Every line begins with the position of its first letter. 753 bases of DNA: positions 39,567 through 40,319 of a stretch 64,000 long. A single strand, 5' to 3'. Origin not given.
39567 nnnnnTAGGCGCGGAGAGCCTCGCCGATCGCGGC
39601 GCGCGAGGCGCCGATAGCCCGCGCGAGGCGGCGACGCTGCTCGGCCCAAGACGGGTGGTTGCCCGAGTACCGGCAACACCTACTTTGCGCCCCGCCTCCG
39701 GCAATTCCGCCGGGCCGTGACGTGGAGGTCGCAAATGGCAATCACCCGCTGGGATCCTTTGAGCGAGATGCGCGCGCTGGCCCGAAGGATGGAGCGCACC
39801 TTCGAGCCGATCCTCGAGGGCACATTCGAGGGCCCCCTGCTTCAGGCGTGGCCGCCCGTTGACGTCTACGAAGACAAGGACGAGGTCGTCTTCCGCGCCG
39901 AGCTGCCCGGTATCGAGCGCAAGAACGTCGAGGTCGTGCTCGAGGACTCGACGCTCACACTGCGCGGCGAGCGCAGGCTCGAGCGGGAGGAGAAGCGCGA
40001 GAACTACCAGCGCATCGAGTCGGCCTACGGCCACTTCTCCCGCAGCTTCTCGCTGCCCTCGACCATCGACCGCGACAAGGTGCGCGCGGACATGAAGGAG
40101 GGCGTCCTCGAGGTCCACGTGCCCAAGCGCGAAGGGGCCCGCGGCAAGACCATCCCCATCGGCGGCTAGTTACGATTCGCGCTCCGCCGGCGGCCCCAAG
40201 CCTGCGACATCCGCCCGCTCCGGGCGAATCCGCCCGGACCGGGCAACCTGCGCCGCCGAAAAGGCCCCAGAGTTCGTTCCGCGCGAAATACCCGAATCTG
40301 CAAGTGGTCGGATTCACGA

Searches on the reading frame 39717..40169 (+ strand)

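Call 55: search_protein_families(library=pfam, proteins=[window:39717-40169:+], max_evalue=0.001)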
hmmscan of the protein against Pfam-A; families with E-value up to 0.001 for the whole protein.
window:39717-40169:+ (150 aa): 2 families
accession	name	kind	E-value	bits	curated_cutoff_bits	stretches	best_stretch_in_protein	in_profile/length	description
PF00011.27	HSP20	-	3.2e-23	82.2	20.8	1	50-148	2-101/102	Hsp20/alpha crystallin family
PF17886.7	ArsA_HSP20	-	7e-08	32.4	22.5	1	55-134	2-62/63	HSP20-like domain found in ArsA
